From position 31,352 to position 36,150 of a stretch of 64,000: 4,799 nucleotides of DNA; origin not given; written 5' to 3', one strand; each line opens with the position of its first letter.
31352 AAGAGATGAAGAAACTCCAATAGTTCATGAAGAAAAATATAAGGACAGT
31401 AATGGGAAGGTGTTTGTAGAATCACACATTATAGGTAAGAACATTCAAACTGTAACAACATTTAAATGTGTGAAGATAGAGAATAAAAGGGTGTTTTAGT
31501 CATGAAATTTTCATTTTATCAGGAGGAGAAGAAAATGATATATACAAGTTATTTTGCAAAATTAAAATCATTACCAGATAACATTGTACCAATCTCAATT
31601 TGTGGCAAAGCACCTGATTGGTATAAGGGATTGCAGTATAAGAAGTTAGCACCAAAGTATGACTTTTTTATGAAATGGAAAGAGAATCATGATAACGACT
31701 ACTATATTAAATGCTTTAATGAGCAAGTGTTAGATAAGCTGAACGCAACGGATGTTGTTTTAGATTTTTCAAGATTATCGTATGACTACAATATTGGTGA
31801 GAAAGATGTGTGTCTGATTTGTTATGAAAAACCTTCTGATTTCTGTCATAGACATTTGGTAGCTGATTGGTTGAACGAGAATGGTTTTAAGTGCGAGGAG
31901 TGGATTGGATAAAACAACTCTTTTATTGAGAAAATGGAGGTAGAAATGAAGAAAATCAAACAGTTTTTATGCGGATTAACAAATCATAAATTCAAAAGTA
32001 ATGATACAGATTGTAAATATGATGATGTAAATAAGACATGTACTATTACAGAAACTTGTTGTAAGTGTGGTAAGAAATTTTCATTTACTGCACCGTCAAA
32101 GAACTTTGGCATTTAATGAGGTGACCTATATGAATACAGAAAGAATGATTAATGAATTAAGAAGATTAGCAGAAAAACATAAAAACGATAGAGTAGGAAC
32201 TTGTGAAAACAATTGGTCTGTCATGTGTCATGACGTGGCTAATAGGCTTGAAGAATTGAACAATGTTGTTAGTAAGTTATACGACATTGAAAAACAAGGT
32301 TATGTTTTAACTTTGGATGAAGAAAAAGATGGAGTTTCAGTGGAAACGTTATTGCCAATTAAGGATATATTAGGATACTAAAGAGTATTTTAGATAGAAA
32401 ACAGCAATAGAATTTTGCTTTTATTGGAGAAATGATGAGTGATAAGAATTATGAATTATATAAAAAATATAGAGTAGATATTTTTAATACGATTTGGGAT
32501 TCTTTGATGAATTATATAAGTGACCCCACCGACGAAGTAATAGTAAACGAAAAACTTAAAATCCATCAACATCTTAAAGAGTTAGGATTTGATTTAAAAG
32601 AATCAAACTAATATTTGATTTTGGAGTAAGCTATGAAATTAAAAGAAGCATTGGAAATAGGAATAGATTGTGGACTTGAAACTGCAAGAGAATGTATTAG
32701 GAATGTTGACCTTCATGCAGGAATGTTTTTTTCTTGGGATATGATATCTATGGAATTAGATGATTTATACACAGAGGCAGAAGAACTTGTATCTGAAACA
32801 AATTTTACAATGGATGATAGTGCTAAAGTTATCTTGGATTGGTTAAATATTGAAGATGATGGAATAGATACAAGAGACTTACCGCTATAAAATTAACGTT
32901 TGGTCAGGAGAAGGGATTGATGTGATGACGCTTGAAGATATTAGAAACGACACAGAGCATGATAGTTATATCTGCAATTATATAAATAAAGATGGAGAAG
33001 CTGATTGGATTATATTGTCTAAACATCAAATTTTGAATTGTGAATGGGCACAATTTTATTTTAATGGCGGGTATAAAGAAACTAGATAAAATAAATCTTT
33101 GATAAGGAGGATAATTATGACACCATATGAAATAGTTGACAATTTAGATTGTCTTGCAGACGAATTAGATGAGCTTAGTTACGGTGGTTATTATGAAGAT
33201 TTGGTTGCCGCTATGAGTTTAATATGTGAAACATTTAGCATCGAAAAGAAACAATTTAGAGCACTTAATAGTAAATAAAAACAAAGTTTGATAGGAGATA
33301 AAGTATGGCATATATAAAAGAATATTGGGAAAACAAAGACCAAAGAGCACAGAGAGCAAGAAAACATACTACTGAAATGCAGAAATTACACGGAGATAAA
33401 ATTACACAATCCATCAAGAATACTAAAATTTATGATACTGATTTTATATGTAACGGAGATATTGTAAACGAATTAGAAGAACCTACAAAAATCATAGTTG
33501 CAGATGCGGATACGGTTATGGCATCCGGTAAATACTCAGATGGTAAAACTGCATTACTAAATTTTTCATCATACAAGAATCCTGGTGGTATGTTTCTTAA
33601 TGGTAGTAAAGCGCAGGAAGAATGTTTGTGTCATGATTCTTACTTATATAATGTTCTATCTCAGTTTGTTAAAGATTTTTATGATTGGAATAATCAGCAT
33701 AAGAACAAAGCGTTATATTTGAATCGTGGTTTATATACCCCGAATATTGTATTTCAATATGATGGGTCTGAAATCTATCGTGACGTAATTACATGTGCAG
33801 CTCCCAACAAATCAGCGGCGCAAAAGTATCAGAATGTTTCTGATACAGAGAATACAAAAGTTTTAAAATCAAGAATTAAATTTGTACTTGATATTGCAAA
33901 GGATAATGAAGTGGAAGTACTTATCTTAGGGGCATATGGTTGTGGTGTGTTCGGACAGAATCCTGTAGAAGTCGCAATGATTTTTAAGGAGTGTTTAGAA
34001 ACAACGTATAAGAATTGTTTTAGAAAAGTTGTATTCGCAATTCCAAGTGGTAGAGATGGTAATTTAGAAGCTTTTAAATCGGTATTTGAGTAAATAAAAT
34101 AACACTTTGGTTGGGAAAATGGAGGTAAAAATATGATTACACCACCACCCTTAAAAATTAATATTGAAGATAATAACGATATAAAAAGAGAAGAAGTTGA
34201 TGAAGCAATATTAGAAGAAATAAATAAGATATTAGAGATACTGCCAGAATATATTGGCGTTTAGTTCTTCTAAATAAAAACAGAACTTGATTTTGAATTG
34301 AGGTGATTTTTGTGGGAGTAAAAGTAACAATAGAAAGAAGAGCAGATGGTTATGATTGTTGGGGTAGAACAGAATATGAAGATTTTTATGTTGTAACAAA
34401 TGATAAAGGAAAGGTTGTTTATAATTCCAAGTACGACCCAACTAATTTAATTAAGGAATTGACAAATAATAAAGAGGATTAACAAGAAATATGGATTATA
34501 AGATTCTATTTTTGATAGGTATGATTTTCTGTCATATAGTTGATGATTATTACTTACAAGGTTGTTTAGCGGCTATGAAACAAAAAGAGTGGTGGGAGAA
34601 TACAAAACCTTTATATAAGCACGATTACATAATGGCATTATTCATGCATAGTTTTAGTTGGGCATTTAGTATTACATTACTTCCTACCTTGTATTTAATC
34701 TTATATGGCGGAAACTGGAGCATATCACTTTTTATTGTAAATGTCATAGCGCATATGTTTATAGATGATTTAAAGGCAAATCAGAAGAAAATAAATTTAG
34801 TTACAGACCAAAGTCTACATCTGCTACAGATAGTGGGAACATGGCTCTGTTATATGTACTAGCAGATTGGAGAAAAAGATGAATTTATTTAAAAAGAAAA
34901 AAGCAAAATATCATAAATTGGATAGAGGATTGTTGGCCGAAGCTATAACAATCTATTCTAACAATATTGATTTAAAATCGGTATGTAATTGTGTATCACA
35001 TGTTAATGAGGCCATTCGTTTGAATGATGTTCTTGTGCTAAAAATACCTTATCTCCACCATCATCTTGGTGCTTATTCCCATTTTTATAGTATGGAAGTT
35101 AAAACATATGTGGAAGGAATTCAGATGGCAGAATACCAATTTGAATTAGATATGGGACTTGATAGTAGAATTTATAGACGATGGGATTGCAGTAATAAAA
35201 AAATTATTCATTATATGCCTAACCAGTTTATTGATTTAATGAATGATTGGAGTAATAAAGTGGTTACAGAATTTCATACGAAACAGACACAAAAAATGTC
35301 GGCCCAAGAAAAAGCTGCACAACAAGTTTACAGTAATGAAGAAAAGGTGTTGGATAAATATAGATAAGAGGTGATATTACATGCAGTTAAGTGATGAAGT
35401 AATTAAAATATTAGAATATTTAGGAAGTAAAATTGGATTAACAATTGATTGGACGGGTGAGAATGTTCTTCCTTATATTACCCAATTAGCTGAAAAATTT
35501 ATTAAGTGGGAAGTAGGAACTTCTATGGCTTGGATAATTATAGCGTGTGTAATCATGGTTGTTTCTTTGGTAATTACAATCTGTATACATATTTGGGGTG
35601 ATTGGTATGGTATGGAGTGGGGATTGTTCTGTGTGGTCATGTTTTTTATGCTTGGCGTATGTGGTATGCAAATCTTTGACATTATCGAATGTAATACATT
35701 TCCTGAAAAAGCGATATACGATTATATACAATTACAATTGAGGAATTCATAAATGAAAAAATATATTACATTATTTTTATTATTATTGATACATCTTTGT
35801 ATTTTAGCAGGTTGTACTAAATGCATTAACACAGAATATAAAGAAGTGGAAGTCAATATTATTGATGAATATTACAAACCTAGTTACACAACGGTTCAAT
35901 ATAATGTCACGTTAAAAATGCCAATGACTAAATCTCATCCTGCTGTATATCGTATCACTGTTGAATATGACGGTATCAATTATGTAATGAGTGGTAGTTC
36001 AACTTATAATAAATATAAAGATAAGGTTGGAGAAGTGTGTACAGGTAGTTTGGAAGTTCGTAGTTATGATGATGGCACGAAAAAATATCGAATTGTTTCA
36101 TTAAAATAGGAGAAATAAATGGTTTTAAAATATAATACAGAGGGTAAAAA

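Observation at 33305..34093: Microbial-type PARG (DUF2263) macrodomain in the early region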

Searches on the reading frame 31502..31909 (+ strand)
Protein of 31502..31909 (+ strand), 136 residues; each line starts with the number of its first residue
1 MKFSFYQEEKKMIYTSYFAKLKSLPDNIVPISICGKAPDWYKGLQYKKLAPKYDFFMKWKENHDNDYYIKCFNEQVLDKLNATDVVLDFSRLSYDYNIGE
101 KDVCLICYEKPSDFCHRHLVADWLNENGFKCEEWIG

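Call 12: search_protein_families(library=pfam, proteins=[window:31502-31909:+], max_evalue=0.01)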
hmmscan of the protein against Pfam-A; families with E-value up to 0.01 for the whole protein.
window:31502-31909:+ (136 aa): 2 families
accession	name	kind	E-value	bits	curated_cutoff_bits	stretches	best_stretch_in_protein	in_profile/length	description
PF22751.1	DUF488-N3a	-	2.2e-14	54.2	27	1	35-128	19-118/118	Active DUF488-N3 subclade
PF04343.18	DUF488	-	0.0014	19.7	22.2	1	98-124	96-121/121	Domain of unknown function DUF488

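Call 61: search_protein_families(library=padloc, proteins=[window:31502-31909:+], max_evalue=0.01)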
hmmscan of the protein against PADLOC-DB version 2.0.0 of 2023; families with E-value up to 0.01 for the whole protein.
window:31502-31909:+ (136 aa): 2 families
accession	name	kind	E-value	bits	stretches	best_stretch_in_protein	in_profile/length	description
PDLC04658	PDC-M45C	-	1e-05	23.3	1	47-127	64-135/145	-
PDLC04505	PDC-M19A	-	4.1e-05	21.2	1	100-127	257-284/294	-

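Call 62: search_protein_families(library=phrogs, proteins=[window:31502-31909:+], max_evalue=0.001)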
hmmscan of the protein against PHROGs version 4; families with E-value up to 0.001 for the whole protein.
window:31502-31909:+ (136 aa): 3 families
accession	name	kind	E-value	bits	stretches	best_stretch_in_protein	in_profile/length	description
phrog_2450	-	unknown function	1.5e-33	117.8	1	7-133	34-159/346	-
phrog_10021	-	unknown function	8.5e-08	33.1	1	102-125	3-26/43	-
phrog_22076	-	unknown function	0.00021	22.5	1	101-128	42-69/83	-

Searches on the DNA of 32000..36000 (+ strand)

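Call 7: search_dna_similar(query=window:32000-36000:+, collection=phages, mode=near, max_rows=20)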
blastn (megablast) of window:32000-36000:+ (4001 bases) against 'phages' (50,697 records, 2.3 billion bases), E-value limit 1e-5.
No match.

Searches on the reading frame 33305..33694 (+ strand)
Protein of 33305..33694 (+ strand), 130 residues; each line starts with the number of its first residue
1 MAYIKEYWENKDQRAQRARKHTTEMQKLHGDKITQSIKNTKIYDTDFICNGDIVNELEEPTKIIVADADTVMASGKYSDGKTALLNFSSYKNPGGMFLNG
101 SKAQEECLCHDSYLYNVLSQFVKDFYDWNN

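Call 59: search_solved_structures(query=window:33305-33694:+, max_evalue=0.01, show_alignments=2)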
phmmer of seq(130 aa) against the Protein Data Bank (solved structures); distinct sequences matched with E-value up to 0.01: 8.
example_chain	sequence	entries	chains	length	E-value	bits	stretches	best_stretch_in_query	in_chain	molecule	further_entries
3sig_A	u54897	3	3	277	1.1e-07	35.5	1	30-127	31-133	poly(ADP-ribose) glycohydrolase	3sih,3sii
5zde_C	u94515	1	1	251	2.7e-07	34.2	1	81-120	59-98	Poly ADP-ribose glycohydrolase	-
5zdf_A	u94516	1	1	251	2.7e-07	34.2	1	81-120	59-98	Poly ADP-ribose glycohydrolase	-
5zdg_C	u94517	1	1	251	2.7e-07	34.2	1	81-120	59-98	Poly APD-ribose glycohydrolase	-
5zdd_A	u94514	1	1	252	2.7e-07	34.2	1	81-120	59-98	Poly ADP-ribose glycohydrolase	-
5zdb_A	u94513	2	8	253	2.7e-07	34.2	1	81-120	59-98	Poly ADP-ribose glycohydrolase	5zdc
5zda_A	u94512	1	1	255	2.8e-07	34.2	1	81-120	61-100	poly ADP-ribose glycohydrolase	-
3sij_A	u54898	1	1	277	7.9e-07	32.7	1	30-127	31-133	poly(ADP-ribose) glycohydrolase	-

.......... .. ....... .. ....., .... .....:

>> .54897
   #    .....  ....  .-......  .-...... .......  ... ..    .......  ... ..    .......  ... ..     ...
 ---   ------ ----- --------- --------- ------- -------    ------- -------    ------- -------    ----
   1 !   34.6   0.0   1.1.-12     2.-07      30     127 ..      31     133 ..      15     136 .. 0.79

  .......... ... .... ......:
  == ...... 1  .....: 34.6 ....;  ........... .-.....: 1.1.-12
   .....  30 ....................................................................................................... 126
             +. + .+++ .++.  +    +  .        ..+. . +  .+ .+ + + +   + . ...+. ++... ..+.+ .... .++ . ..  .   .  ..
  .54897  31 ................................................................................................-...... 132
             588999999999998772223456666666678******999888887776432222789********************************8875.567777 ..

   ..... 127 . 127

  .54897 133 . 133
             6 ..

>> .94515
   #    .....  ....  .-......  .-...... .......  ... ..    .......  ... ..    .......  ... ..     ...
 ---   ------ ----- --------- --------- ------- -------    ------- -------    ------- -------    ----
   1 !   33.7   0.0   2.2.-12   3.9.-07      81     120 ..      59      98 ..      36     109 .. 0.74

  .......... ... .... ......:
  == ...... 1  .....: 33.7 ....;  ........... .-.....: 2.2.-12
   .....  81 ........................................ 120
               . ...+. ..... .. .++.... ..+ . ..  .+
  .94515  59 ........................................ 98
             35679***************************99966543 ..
